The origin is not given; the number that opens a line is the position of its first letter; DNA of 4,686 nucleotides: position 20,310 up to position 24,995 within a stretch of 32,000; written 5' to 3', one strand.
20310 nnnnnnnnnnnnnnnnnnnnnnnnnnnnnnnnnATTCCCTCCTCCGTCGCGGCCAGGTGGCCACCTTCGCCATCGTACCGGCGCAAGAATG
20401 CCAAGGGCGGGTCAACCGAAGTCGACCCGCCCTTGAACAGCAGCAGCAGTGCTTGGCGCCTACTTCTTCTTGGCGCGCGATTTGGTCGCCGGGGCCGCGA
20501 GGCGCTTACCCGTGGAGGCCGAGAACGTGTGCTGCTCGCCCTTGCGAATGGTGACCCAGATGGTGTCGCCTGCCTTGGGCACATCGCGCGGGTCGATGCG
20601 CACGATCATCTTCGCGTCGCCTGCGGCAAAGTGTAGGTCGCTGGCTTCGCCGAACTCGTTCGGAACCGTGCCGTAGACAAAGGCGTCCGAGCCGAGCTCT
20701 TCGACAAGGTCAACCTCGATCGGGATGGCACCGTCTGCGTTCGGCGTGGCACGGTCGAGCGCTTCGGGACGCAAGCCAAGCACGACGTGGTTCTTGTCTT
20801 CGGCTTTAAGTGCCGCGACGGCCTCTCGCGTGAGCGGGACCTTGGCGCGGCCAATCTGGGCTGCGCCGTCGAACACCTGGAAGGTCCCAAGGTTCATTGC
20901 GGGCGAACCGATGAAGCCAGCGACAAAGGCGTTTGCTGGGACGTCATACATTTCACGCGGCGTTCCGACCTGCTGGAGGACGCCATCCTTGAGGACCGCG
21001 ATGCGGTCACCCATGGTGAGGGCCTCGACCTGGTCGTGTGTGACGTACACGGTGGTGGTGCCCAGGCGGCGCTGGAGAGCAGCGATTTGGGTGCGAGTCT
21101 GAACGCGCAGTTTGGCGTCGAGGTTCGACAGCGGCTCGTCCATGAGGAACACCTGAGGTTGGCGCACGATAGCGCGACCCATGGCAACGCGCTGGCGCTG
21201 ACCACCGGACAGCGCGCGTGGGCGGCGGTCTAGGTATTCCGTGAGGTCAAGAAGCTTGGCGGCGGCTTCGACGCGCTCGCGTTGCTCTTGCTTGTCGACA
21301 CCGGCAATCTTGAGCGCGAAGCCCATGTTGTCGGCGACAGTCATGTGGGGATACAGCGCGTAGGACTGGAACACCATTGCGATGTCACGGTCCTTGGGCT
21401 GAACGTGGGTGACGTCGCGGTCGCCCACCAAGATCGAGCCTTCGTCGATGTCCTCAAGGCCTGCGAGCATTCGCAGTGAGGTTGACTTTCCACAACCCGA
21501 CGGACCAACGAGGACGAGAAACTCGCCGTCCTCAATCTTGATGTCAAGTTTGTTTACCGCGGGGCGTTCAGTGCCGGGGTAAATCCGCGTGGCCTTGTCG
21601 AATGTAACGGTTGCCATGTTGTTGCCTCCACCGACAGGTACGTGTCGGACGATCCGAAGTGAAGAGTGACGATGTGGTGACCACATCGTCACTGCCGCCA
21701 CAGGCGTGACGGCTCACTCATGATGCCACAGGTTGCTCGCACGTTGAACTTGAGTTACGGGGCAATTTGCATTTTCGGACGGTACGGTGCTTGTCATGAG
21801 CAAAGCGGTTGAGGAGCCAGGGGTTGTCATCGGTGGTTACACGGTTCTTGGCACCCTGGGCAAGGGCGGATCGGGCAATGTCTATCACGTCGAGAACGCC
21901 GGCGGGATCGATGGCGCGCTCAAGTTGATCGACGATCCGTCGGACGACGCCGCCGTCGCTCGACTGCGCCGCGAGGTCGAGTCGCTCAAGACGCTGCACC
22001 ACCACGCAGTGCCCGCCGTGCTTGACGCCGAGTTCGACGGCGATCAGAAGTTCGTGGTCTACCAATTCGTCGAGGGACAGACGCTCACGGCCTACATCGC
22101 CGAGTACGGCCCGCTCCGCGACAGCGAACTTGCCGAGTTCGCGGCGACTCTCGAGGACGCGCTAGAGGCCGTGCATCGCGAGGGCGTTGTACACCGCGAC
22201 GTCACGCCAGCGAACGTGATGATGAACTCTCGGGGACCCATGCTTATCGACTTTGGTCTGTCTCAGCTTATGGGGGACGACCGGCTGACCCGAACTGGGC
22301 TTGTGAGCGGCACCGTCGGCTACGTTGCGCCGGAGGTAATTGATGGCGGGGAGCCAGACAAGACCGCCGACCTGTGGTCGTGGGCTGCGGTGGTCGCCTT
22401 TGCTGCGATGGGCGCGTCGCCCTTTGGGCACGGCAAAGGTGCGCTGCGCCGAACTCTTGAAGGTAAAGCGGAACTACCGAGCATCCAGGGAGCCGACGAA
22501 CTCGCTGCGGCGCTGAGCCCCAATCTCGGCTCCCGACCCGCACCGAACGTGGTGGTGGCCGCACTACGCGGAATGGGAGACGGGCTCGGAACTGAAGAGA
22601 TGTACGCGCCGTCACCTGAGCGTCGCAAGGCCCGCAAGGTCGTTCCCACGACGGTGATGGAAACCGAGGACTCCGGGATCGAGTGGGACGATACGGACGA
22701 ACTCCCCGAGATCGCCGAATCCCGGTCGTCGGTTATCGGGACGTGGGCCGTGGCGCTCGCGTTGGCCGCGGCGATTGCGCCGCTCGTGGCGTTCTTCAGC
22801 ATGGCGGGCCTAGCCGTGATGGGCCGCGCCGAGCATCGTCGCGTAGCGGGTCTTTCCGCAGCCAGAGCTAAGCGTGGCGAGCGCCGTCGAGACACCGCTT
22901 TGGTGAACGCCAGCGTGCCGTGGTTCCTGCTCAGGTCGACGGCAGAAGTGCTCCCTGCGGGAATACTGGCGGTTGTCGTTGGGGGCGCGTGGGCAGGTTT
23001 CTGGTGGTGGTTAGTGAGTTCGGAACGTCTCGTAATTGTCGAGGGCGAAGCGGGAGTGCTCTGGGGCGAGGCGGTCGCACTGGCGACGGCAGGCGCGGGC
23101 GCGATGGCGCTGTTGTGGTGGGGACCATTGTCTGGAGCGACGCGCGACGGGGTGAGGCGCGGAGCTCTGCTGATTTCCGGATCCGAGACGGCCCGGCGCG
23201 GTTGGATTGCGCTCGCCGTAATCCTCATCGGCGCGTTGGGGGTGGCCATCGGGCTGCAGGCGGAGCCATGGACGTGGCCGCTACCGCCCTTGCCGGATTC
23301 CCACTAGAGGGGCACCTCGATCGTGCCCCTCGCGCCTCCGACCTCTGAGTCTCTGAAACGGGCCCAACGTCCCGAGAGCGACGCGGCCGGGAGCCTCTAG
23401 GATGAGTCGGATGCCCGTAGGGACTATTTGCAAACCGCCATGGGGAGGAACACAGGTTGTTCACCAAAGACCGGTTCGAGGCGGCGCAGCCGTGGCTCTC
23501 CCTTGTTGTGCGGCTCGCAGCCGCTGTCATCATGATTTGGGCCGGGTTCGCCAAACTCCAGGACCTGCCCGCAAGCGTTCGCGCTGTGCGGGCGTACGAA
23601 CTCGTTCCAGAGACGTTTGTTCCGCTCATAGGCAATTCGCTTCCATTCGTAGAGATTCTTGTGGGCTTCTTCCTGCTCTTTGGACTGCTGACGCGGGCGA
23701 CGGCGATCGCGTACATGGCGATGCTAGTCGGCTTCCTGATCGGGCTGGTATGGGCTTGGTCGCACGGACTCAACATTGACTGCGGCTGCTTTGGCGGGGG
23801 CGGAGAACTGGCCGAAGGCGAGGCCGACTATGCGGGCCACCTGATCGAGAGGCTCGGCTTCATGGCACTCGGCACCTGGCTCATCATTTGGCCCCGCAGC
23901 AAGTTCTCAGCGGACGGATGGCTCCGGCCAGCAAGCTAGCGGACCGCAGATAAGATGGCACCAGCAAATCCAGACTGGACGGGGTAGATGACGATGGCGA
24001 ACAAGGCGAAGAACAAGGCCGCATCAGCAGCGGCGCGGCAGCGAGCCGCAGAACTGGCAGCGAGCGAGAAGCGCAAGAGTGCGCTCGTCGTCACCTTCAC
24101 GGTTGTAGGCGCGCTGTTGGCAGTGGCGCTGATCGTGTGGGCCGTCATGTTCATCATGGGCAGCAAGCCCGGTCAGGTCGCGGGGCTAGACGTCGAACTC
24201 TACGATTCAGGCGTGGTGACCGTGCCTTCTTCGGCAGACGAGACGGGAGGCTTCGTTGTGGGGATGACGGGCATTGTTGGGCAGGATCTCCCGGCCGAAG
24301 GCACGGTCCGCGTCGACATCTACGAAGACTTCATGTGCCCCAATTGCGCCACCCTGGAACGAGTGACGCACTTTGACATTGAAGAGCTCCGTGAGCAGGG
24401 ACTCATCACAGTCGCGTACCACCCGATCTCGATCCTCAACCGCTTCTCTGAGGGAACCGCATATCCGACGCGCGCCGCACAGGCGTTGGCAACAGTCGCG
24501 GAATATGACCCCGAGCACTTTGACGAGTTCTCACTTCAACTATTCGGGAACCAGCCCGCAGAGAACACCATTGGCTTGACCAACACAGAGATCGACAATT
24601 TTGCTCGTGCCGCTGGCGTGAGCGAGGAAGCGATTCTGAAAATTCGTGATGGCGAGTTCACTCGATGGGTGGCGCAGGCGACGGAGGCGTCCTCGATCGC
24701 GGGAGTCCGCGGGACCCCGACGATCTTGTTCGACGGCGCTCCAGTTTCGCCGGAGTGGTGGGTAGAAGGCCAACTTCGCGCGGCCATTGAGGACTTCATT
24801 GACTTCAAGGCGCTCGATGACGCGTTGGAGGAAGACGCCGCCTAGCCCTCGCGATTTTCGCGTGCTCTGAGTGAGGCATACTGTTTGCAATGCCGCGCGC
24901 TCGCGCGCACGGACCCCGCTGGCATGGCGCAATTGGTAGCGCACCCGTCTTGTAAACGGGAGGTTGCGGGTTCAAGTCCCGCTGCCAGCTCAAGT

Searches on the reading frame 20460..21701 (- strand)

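Call 59: search_protein_families(library=pfam, proteins=[window:20460-21701:-], max_evalue=0.001)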
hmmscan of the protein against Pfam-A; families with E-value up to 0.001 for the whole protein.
window:20460-21701:- (413 aa): 4 families
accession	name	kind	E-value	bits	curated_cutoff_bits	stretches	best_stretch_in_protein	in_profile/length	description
PF00005.33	ABC_tran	-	9.6e-34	117.4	25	1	50-191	2-136/137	ABC transporter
PF17912.7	OB_MalK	-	4.5e-10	40.7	27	1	265-315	1-53/53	MalK OB fold domain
PF13401.12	AAA_22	-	0.00021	22.1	27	1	59-94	5-33/130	AAA domain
PF08402.16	TOBE_2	-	0.00038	20.9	21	0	308-353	1-43/76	TOBE domain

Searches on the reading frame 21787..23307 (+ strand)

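Call 59: search_protein_families(library=pfam, proteins=[window:21787-23307:+], max_evalue=0.001)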
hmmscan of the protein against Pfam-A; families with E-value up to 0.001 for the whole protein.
window:21787-23307:+ (506 aa): 5 families
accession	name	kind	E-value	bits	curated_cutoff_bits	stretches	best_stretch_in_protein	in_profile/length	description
PF00069.31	Pkinase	-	8.6e-35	120.8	31.7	1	18-219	1-203/263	Protein kinase domain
PF07714.23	PK_Tyr_Ser-Thr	-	1.9e-21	77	23.1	1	22-213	5-205/258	Protein tyrosine and serine/threonine kinase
PF01636.29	APH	-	2.3e-11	44.4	23.2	2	111-160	146-198/239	Phosphotransferase enzyme family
PF01163.29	RIO1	-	1.2e-05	25.4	22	1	60-157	55-149/187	RIO domain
PF17667.7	Pkinase_fungal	-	0.00037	19.8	24.1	1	120-195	290-375/387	Fungal protein kinase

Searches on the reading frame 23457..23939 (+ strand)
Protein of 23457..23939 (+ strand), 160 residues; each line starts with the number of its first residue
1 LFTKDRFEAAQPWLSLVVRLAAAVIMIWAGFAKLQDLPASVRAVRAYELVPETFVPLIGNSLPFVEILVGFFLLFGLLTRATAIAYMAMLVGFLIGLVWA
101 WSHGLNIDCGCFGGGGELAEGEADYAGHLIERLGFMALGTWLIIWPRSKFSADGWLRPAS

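Call 59: search_protein_families(library=pfam, proteins=[window:23457-23939:+], max_evalue=0.001)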
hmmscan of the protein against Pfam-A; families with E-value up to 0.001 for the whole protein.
window:23457-23939:+ (160 aa): 2 families
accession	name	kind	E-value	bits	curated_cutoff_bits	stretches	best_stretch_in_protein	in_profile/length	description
PF07291.16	MauE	-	7.2e-26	91.4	27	1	12-143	2-126/128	Methylamine utilisation protein MauE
PF07681.17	DoxX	-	6.4e-09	36.8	23.6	1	16-93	3-79/85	DoxX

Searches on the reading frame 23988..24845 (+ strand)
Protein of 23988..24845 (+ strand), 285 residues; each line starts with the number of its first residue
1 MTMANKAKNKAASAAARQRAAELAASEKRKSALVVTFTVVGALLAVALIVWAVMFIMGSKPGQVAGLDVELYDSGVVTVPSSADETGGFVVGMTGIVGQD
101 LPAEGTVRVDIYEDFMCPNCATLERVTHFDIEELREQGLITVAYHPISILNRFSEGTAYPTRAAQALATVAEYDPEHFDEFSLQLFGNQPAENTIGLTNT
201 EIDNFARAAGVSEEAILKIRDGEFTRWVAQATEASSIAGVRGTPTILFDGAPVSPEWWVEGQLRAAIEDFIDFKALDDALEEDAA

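Call 60: search_protein_families(library=pfam, proteins=[window:23988-24845:+], max_evalue=0.001)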
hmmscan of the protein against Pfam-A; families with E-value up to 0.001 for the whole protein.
window:23988-24845:+ (285 aa): 2 families
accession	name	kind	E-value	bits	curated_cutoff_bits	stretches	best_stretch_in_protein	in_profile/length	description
PF13462.12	Thioredoxin_4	-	5.4e-13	49.9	23.2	1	106-254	14-151/165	Thioredoxin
PF01323.26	DSBA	-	6e-08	33.1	25.6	1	109-256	2-176/191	DSBA-like thioredoxin domain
